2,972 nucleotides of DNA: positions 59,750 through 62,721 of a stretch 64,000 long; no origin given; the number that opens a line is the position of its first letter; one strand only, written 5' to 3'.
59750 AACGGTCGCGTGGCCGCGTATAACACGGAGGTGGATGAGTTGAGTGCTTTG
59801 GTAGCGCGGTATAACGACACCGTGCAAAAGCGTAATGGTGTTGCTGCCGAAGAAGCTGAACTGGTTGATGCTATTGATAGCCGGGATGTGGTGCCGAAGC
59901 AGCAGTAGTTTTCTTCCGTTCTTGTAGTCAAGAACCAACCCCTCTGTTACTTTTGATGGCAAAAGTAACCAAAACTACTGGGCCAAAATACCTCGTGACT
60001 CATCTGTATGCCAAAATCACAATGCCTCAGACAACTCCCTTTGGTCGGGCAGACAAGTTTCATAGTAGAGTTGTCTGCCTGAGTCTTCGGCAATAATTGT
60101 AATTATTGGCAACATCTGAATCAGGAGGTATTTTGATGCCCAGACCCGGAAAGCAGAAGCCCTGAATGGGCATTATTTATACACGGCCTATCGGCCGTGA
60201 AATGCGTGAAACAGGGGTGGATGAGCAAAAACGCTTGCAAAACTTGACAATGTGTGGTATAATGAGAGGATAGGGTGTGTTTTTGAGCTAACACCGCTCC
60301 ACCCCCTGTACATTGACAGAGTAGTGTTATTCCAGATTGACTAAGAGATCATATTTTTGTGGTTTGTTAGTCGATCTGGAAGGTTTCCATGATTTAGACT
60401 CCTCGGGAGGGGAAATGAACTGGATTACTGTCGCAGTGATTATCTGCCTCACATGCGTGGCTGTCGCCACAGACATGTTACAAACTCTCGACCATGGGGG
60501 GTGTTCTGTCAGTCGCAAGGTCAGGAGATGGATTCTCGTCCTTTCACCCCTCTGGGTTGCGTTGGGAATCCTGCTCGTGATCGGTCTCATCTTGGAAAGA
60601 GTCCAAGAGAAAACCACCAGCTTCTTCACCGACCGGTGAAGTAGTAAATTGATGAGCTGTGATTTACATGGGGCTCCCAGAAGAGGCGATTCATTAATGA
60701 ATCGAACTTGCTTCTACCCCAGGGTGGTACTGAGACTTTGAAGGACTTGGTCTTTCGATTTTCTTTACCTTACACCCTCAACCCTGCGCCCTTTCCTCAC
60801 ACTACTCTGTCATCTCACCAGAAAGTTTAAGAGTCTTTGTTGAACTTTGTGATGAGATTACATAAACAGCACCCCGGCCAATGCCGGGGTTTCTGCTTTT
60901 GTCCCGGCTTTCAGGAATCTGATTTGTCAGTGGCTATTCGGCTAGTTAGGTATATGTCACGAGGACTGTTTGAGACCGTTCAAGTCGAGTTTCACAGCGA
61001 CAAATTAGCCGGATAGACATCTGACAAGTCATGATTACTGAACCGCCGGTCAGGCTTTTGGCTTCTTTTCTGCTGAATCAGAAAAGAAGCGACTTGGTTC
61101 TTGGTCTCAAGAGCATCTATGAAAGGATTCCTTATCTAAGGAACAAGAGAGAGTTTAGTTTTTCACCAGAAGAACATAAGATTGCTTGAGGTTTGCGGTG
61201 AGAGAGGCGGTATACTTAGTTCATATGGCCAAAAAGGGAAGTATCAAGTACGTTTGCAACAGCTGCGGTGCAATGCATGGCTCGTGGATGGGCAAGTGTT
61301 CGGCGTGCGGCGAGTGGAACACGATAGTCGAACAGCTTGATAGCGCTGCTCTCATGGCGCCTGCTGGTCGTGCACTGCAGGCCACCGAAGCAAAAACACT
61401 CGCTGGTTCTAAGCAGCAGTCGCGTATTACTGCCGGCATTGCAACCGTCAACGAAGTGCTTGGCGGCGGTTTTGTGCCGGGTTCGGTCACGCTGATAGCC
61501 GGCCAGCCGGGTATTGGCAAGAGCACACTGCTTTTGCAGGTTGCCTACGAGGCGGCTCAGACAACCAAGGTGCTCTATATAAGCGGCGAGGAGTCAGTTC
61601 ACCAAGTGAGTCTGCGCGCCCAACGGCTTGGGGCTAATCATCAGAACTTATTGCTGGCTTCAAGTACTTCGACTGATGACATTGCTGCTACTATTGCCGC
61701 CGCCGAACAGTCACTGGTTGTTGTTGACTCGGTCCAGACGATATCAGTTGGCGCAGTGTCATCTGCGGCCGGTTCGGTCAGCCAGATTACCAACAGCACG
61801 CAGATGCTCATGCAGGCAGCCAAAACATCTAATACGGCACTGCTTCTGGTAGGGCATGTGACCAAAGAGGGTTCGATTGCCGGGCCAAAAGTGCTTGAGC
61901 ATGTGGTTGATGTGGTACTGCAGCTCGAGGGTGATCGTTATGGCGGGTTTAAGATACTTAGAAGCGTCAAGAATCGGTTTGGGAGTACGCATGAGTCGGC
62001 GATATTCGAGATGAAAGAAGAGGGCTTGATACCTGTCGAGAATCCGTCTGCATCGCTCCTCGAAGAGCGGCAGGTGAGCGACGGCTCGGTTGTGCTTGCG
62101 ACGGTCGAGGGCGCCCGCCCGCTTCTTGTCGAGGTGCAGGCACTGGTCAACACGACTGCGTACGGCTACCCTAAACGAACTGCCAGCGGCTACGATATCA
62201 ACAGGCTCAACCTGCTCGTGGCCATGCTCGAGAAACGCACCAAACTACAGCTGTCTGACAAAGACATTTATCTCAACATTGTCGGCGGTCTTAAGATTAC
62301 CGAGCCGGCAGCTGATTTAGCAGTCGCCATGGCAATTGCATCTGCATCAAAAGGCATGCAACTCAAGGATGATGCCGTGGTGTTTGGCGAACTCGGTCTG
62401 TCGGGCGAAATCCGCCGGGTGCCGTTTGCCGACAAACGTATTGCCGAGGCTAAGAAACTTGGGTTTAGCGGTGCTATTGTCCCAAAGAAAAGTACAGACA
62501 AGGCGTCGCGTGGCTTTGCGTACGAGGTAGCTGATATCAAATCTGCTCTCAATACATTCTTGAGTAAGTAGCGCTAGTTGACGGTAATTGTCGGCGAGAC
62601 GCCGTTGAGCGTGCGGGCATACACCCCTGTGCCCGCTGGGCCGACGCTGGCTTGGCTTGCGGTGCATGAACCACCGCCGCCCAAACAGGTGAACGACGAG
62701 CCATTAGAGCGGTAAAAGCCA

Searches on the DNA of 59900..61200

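Call 39: search_rna_families(source=window, start=59900, end=61200, threshold=evalue, max_evalue=5)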
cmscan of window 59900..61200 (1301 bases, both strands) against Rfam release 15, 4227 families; matches with E-value up to 5: 7.
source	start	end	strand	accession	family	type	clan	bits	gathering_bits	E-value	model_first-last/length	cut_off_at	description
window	60819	60894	+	RF02701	PsrR1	Gene; sRNA;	-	18.5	42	1.5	1-79/79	no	Photosynthesis regulatory RNA1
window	60864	60898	-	RF01698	Chloroflexi-1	Gene; sRNA;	-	18.1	80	1.1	19-53/84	no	Chloroflexi-1 RNA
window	61056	61093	-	RF03973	mir-5615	Gene; miRNA;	-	17.2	82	3.5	1-61/61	no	mir-5615 microRNA precursor family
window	59915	60026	-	RF00198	SL1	Gene;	CL00020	17.1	75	4.2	1-103/103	no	SL1 RNA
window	60842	60918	-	RF02621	BSnc120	Gene; sRNA;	-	16.9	114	1.8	1-88/88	no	Brucella sRNA 120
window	60799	60872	-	RF03997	mir-8510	Gene; miRNA;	-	16.9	60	3.1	1-67/67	no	mir-8510 microRNA precursor family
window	60517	60609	+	RF02133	HOXB13-AS1_2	Gene; lncRNA;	-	14.6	40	1.6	1-81/81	no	HOXB13 antisense RNA 1 conserved region 2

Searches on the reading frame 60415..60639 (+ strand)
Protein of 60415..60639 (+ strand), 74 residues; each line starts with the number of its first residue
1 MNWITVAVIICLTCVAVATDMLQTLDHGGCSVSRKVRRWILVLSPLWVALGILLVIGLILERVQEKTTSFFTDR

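Call 12: search_protein_families(library=pfam, proteins=[window:60415-60639:+])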
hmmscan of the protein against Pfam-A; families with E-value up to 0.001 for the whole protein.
window:60415-60639:+ (74 aa): 0 families

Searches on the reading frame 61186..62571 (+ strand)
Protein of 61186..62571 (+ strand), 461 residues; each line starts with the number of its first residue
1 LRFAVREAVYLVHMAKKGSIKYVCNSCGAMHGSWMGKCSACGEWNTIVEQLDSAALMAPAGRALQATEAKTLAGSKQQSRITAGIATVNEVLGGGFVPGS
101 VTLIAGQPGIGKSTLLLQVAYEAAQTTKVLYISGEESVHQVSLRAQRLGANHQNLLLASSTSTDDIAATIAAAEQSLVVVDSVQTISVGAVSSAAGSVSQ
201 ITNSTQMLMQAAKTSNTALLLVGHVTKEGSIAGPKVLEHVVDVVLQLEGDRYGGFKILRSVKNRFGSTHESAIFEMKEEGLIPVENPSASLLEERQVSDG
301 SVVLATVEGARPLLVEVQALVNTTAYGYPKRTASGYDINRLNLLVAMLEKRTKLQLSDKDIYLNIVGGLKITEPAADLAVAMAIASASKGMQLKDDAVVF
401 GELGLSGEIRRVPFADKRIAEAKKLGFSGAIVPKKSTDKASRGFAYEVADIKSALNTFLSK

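Call 12: search_protein_families(library=pfam, proteins=[window:61186-62571:+])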
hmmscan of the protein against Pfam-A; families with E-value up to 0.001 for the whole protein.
window:61186-62571:+ (461 aa): 13 families
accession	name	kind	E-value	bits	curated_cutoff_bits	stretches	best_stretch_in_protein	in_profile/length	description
PF06745.19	ATPase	-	3.1e-18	66.5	26.6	2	83-155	3-77/231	KaiC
PF13481.12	AAA_25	-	1.6e-17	64.2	27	1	79-229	13-194/195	AAA domain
PF13541.12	ChlI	-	4.3e-12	46.4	27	1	352-435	36-120/121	Subunit ChlI of Mg-chelatase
PF18073.7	Zn_ribbon_LapB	-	1.2e-11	44.5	25.7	1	22-49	1-28/28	Rubredoxin metal binding domain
PF03796.21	DnaB_C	-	4e-08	33.4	27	1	82-198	3-124/255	DnaB-like helicase C terminal domain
PF25199.1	nSTAND_NTPase5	-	7.8e-07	29.4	34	1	99-169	41-111/145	Novel STAND NTPase 5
PF13191.12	AAA_16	-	0.0002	22.3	32.6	1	100-203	25-118/167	AAA ATPase domain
PF13479.12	AAA_24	-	0.00038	20.8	27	1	102-185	5-75/195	AAA domain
PF20720.3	nSTAND3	-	0.00038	20.6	27.2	1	101-141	19-60/155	Novel STAND NTPase 3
PF00004.35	AAA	-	0.0004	21.3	21.2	1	103-224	2-107/131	ATPase family associated with various cellular activities (AAA)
PF13401.12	AAA_22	-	0.00054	20.7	27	0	100-224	6-123/130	AAA domain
PF13173.12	AAA_14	-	0.00063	20.2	27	0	101-186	4-74/129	AAA domain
PF00005.33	ABC_tran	-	0.00075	20.5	25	0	97-171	9-80/137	ABC transporter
